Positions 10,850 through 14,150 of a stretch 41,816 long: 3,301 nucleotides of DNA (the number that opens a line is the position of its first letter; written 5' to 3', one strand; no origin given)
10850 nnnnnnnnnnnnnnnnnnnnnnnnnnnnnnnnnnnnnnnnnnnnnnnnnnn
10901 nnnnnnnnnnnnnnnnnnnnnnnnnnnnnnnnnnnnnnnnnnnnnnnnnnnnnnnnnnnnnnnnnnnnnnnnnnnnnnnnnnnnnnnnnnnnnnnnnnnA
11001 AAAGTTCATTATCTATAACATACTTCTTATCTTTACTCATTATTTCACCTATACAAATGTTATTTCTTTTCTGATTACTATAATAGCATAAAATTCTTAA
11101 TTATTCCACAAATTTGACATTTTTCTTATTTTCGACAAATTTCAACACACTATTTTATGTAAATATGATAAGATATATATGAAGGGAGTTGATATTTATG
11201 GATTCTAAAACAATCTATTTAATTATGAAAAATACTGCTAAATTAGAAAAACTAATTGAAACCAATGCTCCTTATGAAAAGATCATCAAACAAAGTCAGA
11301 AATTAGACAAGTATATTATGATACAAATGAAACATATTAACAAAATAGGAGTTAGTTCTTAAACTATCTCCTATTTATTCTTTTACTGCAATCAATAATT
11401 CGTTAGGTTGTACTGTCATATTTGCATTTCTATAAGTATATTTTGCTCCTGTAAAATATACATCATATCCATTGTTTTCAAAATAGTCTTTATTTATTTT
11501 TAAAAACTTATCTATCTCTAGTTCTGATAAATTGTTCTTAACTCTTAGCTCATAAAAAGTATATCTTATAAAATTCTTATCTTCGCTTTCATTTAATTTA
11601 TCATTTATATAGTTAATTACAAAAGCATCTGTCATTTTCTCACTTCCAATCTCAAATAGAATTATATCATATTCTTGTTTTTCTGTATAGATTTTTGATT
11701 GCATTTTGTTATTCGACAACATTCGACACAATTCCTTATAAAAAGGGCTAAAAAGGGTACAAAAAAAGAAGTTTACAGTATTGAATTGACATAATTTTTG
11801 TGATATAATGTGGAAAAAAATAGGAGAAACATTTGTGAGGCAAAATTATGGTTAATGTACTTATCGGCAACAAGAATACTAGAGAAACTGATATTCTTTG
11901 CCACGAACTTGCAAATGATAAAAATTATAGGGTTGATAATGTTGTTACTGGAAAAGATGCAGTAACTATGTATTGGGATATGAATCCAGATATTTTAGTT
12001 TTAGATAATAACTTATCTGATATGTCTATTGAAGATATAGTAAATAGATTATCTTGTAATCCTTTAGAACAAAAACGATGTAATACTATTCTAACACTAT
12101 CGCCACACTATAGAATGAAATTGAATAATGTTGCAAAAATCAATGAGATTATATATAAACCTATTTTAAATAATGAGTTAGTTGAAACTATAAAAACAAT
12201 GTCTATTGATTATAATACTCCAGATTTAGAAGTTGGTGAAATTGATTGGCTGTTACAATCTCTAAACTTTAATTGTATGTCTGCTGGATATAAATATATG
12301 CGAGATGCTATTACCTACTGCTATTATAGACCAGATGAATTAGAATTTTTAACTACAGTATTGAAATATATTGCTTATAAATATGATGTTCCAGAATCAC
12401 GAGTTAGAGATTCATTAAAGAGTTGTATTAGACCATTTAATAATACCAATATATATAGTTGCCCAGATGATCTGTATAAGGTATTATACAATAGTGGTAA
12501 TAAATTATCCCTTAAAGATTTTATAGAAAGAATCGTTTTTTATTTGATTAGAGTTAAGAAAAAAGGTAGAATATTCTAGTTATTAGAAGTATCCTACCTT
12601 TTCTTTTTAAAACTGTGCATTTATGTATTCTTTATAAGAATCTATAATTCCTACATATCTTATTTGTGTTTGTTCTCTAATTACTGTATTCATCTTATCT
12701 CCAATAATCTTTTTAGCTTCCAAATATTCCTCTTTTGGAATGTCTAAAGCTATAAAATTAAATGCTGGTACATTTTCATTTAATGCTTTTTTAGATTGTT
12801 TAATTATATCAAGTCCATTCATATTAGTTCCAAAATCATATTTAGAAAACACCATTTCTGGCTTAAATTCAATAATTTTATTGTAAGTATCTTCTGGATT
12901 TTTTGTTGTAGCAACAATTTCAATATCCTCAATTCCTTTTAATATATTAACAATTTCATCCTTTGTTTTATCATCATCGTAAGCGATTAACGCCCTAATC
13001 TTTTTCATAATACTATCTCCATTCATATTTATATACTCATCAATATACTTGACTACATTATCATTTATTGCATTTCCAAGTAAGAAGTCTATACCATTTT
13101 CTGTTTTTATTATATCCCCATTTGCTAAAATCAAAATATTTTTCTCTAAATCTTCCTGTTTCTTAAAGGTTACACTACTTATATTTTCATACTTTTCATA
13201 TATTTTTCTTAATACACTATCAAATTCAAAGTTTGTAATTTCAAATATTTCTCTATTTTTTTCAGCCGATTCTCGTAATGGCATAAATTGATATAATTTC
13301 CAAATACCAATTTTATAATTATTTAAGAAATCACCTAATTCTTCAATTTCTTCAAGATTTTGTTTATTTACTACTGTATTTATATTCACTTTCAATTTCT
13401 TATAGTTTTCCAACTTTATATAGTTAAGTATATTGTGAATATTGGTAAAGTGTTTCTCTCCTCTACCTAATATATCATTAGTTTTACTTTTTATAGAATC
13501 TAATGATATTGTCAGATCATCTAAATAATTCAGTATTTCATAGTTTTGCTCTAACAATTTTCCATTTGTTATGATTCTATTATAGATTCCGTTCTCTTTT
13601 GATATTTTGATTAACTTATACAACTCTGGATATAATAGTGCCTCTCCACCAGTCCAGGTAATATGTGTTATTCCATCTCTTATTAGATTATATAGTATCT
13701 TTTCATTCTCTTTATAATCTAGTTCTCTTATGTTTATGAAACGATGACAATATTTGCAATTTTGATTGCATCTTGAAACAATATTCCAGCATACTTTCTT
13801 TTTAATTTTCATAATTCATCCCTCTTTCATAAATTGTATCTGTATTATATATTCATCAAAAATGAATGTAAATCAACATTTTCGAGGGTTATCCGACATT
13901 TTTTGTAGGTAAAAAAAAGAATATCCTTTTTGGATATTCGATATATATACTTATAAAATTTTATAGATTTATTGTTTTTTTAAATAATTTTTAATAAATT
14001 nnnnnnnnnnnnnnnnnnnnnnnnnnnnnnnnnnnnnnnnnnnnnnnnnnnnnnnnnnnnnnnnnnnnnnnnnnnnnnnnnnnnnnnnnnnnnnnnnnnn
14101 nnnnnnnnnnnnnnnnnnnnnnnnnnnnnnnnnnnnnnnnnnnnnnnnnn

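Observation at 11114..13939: Module-level hypothesis: an accessory island wired into the sporulation phosphorelay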

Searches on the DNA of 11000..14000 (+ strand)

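Call 9: search_dna_similar(query=window:11000-14000:+, collection=plasmids, mode=near)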
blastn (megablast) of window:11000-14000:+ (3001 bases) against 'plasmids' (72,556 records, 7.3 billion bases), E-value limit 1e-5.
No match.

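Call 10: search_dna_similar(query=window:11000-14000:+, collection=phages, mode=near)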
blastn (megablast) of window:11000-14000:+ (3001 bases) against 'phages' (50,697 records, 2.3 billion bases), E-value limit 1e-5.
No match.
